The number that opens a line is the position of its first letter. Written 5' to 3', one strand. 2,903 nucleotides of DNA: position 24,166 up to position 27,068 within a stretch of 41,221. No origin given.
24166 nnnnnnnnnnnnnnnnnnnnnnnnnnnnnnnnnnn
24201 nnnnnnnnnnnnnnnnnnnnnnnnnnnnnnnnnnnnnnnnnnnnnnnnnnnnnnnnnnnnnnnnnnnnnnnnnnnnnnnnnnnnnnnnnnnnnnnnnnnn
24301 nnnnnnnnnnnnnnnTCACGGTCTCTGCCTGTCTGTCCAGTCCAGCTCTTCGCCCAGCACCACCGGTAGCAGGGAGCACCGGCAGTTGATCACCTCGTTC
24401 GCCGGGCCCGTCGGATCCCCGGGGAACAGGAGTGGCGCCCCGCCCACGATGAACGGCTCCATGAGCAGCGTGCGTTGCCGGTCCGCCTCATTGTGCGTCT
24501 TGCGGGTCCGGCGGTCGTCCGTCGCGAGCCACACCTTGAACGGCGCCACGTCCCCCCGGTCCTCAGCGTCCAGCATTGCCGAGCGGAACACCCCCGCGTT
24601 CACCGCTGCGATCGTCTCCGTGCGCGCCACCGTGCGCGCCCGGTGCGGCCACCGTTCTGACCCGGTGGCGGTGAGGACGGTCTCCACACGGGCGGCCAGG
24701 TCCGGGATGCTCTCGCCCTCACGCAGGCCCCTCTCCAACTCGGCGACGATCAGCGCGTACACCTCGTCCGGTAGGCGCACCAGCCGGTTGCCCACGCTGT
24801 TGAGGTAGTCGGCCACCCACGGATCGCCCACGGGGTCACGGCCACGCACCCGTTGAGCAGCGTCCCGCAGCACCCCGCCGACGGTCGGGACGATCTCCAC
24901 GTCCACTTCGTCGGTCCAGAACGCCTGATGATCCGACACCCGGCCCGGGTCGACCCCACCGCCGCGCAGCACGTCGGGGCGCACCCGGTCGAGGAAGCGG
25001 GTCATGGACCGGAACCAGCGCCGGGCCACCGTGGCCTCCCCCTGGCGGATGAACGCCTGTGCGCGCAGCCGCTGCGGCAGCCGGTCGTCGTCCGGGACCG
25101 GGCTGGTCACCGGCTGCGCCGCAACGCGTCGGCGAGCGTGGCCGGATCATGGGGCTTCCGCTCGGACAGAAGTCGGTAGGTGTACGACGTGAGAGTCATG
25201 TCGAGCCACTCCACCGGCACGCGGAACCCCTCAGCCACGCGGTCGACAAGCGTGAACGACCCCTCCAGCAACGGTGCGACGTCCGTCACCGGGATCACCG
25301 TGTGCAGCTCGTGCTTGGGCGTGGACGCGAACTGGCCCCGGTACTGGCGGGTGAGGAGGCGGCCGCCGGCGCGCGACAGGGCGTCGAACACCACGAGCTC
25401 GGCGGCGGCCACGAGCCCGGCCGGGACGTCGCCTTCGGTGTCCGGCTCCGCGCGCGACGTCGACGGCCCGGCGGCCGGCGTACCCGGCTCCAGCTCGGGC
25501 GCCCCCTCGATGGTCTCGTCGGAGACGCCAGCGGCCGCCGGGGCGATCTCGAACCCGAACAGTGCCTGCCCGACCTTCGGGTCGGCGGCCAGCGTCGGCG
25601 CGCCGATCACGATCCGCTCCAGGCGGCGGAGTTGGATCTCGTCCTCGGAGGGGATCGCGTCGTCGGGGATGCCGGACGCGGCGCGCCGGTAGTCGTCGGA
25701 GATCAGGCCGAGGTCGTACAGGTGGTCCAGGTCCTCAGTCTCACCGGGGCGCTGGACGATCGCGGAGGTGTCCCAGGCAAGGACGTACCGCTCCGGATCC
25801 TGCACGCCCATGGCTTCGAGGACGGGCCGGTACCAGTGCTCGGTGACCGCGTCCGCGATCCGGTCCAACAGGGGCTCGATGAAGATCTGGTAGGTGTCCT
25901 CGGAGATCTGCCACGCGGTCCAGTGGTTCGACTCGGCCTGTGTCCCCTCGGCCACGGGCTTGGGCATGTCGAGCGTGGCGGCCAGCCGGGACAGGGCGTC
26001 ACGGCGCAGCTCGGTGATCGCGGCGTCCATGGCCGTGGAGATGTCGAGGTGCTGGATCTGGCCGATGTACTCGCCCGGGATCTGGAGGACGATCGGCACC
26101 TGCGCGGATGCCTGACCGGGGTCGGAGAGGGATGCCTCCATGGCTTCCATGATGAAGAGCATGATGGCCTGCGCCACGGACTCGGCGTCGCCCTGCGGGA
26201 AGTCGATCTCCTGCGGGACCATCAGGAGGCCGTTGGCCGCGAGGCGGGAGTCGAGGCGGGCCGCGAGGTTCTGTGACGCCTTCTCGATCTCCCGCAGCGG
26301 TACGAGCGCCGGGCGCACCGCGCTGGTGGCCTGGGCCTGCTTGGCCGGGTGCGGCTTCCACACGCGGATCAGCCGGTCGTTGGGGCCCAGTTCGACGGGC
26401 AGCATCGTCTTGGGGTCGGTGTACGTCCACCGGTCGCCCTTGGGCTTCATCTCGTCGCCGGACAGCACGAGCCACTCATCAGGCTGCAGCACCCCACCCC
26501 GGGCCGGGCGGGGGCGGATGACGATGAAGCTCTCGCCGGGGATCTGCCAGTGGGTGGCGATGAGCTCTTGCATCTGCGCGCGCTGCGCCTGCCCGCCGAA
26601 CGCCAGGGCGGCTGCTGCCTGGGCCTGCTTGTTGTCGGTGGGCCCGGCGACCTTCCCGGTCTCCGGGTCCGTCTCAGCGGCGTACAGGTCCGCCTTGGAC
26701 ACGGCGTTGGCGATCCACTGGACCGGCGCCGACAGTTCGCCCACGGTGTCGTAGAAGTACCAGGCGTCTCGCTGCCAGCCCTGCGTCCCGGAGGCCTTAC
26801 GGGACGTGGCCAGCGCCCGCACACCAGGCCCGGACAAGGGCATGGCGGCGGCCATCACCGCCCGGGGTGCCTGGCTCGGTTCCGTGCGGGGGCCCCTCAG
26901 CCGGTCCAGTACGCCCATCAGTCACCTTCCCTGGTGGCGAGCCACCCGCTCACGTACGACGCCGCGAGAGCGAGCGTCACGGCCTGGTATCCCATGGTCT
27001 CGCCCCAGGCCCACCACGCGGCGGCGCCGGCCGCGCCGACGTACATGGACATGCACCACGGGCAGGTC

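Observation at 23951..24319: Compositionally foreign Xre-HTH/coiled-coil gene wedged between the MuF-like and prohead protease genes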

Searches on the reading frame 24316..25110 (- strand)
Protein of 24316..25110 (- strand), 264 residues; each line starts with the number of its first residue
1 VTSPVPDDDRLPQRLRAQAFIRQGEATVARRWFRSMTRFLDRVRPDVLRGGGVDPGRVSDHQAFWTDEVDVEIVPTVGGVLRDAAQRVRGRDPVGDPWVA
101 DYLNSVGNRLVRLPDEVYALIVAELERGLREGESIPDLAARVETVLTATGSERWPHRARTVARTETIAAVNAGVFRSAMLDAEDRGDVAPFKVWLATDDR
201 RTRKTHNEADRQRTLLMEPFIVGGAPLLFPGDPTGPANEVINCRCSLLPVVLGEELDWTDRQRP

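Call 4: search_protein_families(library=pfam, proteins=[window:24316-25110:-], max_evalue=0.01)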
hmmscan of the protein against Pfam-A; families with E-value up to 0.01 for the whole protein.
window:24316-25110:- (264 aa): 1 family
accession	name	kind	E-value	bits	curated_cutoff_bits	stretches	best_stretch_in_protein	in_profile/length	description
PF04233.19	Phage_Mu_F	-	2.7e-12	47.8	29.6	1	122-247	4-111/112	Phage Mu protein F like protein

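Call 5: search_protein_families(library=phrogs, proteins=[window:24316-25110:-], max_evalue=0.001)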
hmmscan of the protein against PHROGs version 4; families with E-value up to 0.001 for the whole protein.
window:24316-25110:- (264 aa): 13 families
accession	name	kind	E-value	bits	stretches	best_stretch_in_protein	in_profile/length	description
phrog_859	-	head and packaging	1.2e-41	144.1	1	74-257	114-296/807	portal protein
phrog_2468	-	head and packaging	2.4e-37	130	1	96-262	126-284/303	head morphogenesis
phrog_34890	-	head and packaging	1.5e-26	93.9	2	153-248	208-304/679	head morphogenesis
phrog_3517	-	head and packaging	8.3e-26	92.1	1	125-263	204-340/371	head morphogenesis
phrog_18477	-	head and packaging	1.5e-25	91.1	2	153-248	201-296/760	head morphogenesis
phrog_2662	-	head and packaging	7.8e-22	78.6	1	37-251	497-709/717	portal protein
phrog_21406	-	unknown function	5.8e-14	51.6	1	168-247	272-349/1668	-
phrog_115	-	head and packaging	2.3e-10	41.3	1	124-260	213-327/665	minor head protein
phrog_15127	-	head and packaging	6.9e-10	39.1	1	115-243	131-244/602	head protein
phrog_6577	-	unknown function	1.1e-09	38.2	1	98-252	99-231/1066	-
phrog_595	-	head and packaging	5.2e-09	37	1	115-258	183-305/513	head maturation protease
phrog_324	-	head and packaging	5.2e-06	26.7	1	193-261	267-328/624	head morphogenesis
phrog_19443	-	head and packaging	0.00019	21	1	123-257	174-291/579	minor head protein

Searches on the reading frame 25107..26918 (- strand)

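Call 4: search_protein_families(library=pfam, proteins=[window:25107-26918:-], max_evalue=0.01)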
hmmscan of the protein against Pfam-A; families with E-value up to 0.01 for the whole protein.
window:25107-26918:- (603 aa): 0 families

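Call 5: search_protein_families(library=phrogs, proteins=[window:25107-26918:-], max_evalue=0.001)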
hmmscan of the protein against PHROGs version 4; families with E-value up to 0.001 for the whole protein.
window:25107-26918:- (603 aa): 1 family
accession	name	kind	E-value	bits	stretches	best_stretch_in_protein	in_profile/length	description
phrog_776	-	head and packaging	1.3e-132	444.6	1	7-591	9-617/620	portal protein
